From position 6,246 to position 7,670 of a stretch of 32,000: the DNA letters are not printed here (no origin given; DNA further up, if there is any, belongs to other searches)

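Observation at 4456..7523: Compositionally foreign two-gene cassette with no recognisable family: best candidate for an undescribed accessory system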

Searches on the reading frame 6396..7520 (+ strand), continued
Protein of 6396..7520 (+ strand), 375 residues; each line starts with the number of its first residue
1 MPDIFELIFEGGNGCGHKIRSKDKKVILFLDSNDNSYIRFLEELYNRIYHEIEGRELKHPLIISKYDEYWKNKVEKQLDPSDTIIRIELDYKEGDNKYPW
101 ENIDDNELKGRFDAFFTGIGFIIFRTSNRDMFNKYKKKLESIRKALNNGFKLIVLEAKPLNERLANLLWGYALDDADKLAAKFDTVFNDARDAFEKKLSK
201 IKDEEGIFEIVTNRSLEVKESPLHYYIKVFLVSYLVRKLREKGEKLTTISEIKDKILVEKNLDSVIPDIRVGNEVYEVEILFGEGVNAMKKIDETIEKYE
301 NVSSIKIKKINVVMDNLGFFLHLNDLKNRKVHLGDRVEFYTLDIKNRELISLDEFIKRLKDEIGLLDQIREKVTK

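Call 100: search_protein_families(library=padloc, proteins=[L057:3916-5598:+, L057:5589-7874:+, L057:7880-9292:+, L053:2391-4049:+, L053:4042-5628:+], max_evalue=0.001)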
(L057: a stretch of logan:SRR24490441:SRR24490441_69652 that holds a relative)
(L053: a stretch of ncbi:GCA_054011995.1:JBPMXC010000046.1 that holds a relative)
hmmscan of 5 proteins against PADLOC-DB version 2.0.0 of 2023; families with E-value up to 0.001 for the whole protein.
L057:3916-5598:+ (560 aa): 13 families
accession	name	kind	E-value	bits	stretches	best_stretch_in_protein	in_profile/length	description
PDLC01439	typeIV_DinG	-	5.3e-42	142.2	1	8-548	6-567/575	CAS-IV-A; associated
PDLC01729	typeIV_DinG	-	2.5e-14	51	1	493-523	586-616/666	Csf4_0_IVA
PDLC01732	typeIV_DinG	-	3.3e-09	34.1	1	459-531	517-598/648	Csf4_3_IVE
PDLC04986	PDC-S28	-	2.4e-08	30.8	0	491-543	437-493/831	-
PDLC04987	PDC-S28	-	2.2e-07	27.6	0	492-543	436-491/846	-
PDLC01730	typeIV_DinG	-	3.9e-07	26.8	0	20-87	121-189/802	Csf4_1_IVA1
PDLC01252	Cas3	-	3.3e-05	21.5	0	42-152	3-100/324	CAS-I; effector_G3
PDLC01710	Cas3a1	-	3.4e-05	20.5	1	16-169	194-328/745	Cas3_1_CAS-I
PDLC01731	typeIV_DinG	-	5.9e-05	20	0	445-516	411-482/526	Csf4_2_IVA1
PDLC03960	SngC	-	7.1e-05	19.7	1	237-468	157-338/720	-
PDLC02422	PprDinG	-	0.00011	18.6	0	43-87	199-242/930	-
PDLC02867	DpdF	-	0.00012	18.5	1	22-84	139-201/855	DpdF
PDLC01321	typeIV_DinG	-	0.00021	18.3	0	453-511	480-546/559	CAS-IV-A; associated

L057:5589-7874:+ (761 aa): 5 families
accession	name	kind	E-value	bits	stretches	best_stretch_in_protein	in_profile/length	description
PDLC02436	pAgo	-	3.5e-25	86.7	1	464-743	119-442/460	-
PDLC02428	PprPIWI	-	7.4e-20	69.2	2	8-533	2-454/666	-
PDLC02397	pAgo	-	7.7e-08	29.6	1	655-744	482-564/578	-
PDLC02396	pAgo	-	0.00022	17.7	1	615-739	565-662/683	-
PDLC02380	pAgo_II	-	0.00025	17.5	1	661-738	642-715/737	Class II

L057:7880-9292:+ (470 aa): 4 families
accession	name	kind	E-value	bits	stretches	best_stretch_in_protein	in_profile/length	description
PDLC01439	typeIV_DinG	-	4.9e-16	56.5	1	288-425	390-539/575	CAS-IV-A; associated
PDLC01731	typeIV_DinG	-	4.7e-05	20.4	1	360-428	419-489/526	Csf4_2_IVA1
PDLC02350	AbiO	-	0.00029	17.7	1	48-131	194-270/468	AbiO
PDLC02372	Nhi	-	0.00057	16.6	1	39-131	192-276/470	-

L053:2391-4049:+ (552 aa): 56 families (the best 25 are shown)
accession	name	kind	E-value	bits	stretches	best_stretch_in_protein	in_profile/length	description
PDLC02500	BrxHI|BrxHII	-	3.4e-78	262.2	3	313-535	434-664/933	BrxHI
PDLC02619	DrmD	-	1.1e-72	243.5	2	387-527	475-618/872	DrmD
PDLC02623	DrmD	-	1.9e-62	209.3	3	350-532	527-710/1040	DrmD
PDLC00659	HmaA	-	1.6e-56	189.9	2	354-507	514-675/1176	SNF2 helicase / DEAD-box helicase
PDLC02620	DrmD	-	2.7e-52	175.9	2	349-520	481-659/1060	DrmD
PDLC02621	DrmD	-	4.3e-50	168.9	2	319-533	479-718/1040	DrmD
PDLC00633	ZorD1|ZorD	-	2.4e-46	156.3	2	155-481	562-885/908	"SWI2/SNF2 helicase, Mrr-like nuclease"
PDLC02504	BrxHI|BrxHII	-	4.1e-46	155.4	2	353-532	485-670/971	BrxHII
PDLC02843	DpdE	-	5.4e-46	155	2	48-207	160-312/1091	DpdE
PDLC02840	DpdE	-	1e-42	144.6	2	45-206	158-316/1091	DpdE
PDLC02844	DpdE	-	4.7e-41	138.6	2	44-221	151-334/1074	DpdE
PDLC00631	ZorD1|ZorD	-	2.6e-38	129.5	2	154-481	574-910/1071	"SWI2/SNF2 helicase, Mrr-like nuclease"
PDLC00628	ZorD1|ZorD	-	2.8e-37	126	1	32-496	498-979/1171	"SWI2/SNF2 helicase, Mrr-like nuclease"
PDLC02634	DrmD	-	6.3e-37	124.9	2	43-170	88-225/900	DrmD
PDLC00632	ZorD1|ZorD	-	1.1e-36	124.2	2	153-476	736-1075/1101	"SWI2/SNF2 helicase, Mrr-like nuclease"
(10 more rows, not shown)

L053:4042-5628:+ (528 aa): 0 families

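Call 112: search_dna_similar(query=window:6396-7520:+, collection=plasmids, mode=protein, max_evalue=0.001, max_rows=10)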
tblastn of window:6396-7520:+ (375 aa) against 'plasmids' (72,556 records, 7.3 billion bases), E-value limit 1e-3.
Records with a match: 1; places in all: 1; records where one place covers at least 80% of the query: 0.
Best place of each record, by identity: <60% 1.
By first word of the organism name: Halorussus 1.
By predicted mobility (MOB-suite, as given by PLSDB): non-mobilizable 1.
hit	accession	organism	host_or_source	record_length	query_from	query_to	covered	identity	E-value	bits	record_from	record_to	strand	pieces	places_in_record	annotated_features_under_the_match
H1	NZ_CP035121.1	Halorussus pelagicus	pure culture,salted brown alga Laminaria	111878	165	326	43%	29.3%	4e-13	78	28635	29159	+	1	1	hypothetical protein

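Call 114: get_annotated_region(hit=H1, flank=9000)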
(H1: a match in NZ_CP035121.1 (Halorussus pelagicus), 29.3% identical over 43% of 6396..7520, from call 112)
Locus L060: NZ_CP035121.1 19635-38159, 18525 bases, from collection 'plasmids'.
description: Halorussus pelagicus strain RC-68 plasmid unnamed2, complete sequence
organism: Halorussus pelagicus (NCBI taxid 2505977)
taxonomy: Archaea; Euryarchaeota; Halobacteria; Halobacteriales; Haladaptataceae; Halorussus; Halorussus pelagicus
host: -; source: pure culture,salted brown alga Laminaria; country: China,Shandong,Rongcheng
typing (MOB-suite, as given by PLSDB): non-mobilizable; mating-pair formation MPF_T
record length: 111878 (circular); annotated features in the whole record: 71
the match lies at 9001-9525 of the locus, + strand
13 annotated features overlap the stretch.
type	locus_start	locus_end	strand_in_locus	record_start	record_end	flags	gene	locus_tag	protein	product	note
CDS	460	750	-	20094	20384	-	-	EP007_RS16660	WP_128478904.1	hypothetical protein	-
CDS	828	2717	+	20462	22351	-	-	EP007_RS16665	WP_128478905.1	hypothetical protein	-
CDS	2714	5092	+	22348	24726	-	-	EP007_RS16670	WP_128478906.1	hypothetical protein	-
CDS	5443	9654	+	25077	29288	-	-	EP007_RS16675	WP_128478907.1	hypothetical protein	-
CDS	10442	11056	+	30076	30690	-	-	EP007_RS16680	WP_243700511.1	DNA-directed RNA polymerase subunit epsilon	-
CDS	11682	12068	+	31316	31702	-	-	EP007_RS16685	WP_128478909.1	hypothetical protein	-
CDS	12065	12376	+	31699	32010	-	-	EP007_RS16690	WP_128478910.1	hypothetical protein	-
CDS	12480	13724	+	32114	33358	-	-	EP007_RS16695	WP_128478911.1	hypothetical protein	-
CDS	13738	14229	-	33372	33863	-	-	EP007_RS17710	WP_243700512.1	HNH endonuclease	-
CDS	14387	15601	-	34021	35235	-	-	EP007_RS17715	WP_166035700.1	hypothetical protein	-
CDS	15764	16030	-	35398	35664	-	-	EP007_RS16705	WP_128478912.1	hypothetical protein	-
CDS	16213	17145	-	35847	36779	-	-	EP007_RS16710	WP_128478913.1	hypothetical protein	-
CDS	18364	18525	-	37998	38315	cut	-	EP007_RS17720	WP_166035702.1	hypothetical protein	-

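Call 115: search_protein_families(library=pfam, proteins=[L060:828-2717:+, L060:2714-5092:+, L060:5443-9654:+, L060:12480-13724:+, L060:14387-15601:-], max_evalue=0.01)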
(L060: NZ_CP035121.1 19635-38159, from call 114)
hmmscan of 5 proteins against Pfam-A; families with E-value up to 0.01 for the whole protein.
L060:828-2717:+ (629 aa): 0 families

L060:2714-5092:+ (792 aa): 3 families
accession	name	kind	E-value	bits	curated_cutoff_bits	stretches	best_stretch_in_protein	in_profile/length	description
PF13091.12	PLDc_2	-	7.6e-08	32.7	27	1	76-121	75-114/132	PLD-like domain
PF09565.16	RE_NgoFVII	-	2.9e-05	23.9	23.8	1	80-127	88-137/162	NgoFVII restriction endonuclease N-terminal PLD domain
PF13265.11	DUF4056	-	0.0012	18.6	23.6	1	642-763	126-247/266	Protein of unknown function (DUF4056)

L060:5443-9654:+ (1403 aa): 0 families

L060:12480-13724:+ (414 aa): 0 families

L060:14387-15601:- (404 aa): 0 families
